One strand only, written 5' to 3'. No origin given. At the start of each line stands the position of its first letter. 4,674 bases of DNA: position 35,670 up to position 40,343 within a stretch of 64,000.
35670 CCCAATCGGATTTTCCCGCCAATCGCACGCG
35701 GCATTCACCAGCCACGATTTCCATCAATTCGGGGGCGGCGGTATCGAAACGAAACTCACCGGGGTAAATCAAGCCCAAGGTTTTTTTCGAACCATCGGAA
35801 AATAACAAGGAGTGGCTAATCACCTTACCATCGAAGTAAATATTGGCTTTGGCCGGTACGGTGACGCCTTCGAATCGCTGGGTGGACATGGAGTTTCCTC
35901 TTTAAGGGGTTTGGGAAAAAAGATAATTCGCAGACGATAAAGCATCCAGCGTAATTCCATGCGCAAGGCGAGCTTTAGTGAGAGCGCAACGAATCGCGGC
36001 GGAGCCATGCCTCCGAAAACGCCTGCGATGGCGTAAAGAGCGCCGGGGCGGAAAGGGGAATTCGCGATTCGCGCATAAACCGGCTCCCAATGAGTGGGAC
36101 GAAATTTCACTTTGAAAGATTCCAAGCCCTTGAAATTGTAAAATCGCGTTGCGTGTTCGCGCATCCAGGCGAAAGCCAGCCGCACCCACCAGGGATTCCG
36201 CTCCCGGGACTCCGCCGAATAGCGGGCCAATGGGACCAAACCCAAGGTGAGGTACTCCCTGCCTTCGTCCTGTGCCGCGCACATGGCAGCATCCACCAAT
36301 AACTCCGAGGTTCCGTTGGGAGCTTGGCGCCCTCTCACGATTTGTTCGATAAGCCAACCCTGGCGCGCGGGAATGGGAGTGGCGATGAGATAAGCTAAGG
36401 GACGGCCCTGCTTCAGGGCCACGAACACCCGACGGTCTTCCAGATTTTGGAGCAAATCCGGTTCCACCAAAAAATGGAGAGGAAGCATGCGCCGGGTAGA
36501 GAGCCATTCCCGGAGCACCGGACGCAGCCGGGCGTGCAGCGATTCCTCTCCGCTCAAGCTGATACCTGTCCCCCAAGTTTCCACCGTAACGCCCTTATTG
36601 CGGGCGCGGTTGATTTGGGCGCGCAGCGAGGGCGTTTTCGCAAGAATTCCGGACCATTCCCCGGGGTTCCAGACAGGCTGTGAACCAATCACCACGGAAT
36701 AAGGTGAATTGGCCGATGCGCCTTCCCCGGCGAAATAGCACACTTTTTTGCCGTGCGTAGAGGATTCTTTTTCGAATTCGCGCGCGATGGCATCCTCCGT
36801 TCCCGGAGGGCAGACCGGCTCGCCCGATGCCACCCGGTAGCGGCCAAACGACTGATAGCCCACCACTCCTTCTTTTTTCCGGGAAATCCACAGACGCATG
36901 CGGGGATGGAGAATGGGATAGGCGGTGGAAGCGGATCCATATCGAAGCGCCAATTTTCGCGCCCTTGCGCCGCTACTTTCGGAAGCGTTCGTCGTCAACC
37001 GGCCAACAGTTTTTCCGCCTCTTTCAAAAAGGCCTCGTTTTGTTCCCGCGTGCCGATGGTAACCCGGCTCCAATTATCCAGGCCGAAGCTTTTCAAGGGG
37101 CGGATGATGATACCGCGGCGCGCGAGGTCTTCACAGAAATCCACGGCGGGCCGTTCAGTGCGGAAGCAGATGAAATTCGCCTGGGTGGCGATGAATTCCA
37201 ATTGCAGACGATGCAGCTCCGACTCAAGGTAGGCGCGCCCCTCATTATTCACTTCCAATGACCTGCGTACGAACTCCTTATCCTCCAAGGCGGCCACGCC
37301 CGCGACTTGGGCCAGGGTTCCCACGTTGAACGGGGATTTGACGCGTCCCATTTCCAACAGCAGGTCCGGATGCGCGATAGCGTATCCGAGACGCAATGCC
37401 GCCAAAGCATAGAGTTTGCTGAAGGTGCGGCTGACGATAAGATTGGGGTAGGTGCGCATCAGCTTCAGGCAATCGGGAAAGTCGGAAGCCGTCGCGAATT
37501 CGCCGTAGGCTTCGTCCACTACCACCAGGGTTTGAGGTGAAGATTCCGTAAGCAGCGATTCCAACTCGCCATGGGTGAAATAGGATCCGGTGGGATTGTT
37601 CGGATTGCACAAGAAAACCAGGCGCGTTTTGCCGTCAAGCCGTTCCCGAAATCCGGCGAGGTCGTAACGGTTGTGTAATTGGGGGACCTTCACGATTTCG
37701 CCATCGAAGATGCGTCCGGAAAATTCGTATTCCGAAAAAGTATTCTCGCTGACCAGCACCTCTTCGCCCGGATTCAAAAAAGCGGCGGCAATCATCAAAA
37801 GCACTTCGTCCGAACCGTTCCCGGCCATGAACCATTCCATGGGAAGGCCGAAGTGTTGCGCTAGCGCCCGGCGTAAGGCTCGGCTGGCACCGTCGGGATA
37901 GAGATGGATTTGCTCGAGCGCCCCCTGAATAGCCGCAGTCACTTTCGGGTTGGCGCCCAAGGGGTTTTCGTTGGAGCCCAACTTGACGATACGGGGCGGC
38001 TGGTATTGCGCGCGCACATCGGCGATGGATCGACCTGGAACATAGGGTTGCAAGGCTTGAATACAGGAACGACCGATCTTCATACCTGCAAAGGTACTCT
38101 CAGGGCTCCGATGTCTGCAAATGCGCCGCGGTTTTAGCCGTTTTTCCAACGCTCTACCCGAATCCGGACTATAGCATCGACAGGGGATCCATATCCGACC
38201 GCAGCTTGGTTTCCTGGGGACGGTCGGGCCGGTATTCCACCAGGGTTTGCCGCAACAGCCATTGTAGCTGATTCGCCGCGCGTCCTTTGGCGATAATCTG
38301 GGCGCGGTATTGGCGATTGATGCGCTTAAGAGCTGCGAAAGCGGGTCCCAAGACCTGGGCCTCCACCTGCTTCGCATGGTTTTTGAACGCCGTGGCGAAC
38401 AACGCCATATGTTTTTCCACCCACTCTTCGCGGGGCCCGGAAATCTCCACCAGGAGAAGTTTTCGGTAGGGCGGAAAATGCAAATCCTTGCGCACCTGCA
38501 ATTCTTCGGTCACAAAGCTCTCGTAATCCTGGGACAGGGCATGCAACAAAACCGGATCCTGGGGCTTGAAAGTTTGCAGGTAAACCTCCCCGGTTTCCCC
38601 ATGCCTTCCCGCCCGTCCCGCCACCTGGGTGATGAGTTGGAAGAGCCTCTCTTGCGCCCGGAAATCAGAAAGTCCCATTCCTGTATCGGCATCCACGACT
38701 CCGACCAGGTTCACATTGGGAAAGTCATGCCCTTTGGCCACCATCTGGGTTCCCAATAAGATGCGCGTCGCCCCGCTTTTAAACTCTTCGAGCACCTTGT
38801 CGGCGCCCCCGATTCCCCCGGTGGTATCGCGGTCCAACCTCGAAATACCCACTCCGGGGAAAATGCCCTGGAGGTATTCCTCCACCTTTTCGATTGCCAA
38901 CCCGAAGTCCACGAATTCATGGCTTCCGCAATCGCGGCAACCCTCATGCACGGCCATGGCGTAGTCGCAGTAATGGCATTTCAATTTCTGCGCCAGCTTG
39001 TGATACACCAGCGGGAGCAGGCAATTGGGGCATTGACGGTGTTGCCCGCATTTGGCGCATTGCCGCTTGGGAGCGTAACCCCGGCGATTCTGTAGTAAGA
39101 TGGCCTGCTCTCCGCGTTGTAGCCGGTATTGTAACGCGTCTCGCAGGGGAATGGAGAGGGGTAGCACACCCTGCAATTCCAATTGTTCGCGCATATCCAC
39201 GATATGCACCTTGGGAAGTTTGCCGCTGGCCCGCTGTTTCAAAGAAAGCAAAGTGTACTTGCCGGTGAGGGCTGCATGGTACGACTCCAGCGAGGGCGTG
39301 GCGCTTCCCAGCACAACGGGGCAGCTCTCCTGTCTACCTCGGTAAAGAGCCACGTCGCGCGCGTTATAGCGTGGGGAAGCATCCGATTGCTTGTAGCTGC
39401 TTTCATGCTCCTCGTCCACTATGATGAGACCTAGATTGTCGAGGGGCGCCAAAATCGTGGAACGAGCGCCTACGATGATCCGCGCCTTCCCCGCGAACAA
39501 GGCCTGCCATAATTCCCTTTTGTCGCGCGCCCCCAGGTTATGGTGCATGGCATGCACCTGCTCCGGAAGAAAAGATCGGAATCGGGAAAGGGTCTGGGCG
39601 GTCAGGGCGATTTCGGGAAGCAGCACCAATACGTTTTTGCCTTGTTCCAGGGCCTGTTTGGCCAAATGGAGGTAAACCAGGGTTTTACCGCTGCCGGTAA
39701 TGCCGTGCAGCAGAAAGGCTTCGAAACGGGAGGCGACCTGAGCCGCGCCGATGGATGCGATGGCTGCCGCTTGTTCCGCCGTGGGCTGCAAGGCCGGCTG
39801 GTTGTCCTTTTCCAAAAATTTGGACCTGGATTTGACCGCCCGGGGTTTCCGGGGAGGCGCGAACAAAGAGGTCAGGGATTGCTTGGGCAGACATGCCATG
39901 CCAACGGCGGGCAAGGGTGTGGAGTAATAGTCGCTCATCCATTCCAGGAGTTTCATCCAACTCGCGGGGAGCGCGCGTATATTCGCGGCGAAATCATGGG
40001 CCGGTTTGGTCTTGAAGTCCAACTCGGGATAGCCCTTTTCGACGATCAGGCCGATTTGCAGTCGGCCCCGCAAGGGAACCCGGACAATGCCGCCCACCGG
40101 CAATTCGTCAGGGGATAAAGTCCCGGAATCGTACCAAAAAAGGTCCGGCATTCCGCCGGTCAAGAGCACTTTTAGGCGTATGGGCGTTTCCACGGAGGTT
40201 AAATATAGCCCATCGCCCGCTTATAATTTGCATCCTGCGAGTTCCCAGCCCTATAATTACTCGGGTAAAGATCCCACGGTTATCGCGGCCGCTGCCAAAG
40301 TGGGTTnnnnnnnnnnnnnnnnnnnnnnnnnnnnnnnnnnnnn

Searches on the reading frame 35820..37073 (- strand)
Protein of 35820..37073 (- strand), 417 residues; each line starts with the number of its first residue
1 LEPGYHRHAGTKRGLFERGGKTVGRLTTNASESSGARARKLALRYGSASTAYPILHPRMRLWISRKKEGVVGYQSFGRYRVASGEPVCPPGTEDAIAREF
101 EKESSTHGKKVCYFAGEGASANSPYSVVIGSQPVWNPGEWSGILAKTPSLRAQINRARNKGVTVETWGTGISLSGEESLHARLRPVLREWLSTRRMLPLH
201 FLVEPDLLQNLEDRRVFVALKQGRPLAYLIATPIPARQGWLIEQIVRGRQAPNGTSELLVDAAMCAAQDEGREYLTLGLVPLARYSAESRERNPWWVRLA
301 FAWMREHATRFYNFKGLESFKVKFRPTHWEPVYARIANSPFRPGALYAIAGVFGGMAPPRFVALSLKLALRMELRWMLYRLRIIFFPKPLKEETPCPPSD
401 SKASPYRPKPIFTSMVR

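Call 65: search_protein_families(library=pfam, proteins=[window:35820-37073:-], max_evalue=1e-8)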
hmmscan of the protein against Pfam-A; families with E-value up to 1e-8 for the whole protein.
window:35820-37073:- (417 aa): 1 family
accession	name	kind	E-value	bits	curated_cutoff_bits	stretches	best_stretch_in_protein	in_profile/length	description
PF09924.15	LPG_synthase_C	-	2.5e-32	112.6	27.5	1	147-333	116-295/298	Phosphatidylglycerol lysyltransferase, C-terminal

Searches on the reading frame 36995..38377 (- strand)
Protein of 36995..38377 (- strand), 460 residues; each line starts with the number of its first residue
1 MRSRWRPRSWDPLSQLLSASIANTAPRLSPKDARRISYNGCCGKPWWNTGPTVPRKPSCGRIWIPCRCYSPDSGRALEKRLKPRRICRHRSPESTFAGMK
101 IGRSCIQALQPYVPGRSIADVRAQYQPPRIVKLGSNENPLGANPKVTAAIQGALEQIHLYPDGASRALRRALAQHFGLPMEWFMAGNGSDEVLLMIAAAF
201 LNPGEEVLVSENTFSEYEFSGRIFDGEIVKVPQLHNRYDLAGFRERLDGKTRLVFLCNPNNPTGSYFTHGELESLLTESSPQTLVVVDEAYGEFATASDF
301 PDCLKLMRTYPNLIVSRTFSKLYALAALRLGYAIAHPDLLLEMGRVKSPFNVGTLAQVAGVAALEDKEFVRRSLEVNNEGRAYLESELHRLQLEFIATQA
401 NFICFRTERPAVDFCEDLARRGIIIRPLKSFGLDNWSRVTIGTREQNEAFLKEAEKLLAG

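Call 65: search_protein_families(library=pfam, proteins=[window:36995-38377:-], max_evalue=1e-8)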
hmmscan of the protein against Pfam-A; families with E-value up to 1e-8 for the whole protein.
window:36995-38377:- (460 aa): 1 family
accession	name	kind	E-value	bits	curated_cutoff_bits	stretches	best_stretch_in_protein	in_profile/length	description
PF00155.27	Aminotran_1_2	-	5.1e-58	197.4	19.7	1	130-451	3-358/361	Aminotransferase class I and II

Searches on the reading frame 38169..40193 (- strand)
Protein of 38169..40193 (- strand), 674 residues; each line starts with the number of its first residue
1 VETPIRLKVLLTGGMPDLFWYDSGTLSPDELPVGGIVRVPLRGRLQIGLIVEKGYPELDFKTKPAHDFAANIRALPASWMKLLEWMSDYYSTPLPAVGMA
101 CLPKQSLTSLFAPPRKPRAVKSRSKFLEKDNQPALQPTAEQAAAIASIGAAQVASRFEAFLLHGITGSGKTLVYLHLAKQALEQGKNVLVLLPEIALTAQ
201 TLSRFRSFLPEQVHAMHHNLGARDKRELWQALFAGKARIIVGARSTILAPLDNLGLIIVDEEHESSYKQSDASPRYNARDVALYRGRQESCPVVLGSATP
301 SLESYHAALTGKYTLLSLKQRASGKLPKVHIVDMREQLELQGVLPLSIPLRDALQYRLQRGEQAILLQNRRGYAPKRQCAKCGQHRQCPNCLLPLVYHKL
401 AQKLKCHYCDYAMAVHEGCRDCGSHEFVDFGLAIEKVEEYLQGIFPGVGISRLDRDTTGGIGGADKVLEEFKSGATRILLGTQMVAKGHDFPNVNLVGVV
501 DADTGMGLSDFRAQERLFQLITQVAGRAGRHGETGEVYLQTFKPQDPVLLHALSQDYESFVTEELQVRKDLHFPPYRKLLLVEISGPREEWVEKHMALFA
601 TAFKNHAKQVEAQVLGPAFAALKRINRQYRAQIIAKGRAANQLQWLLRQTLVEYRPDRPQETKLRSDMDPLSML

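Call 65: search_protein_families(library=pfam, proteins=[window:38169-40193:-], max_evalue=1e-8)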
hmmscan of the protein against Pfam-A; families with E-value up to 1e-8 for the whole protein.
window:38169-40193:- (674 aa): 6 families
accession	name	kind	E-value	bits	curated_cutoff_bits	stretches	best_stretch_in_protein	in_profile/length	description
PF04851.21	ResIII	-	5e-20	72.5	22.5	1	136-301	3-163/164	Type III restriction enzyme, res subunit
PF00270.35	DEAD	-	2.5e-19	70.1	26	1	141-304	4-163/167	DEAD/DEAH box helicase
PF18074.6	PriA_C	-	1e-16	61.9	26.9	1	575-670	1-95/95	Primosomal protein N C-terminal domain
PF00271.37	Helicase_C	-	9.7e-11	42.3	23.5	0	447-532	39-110/110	Helicase conserved C-terminal domain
PF17764.6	PriA_3primeBD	-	3.5e-10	40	22.7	1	9-103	2-96/96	3'DNA-binding domain (3'BD)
PF18319.7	Zn_ribbon_PriA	-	6.7e-09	36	26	0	388-412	1-25/27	PriA DNA helicase Cys-rich region (CRR) domain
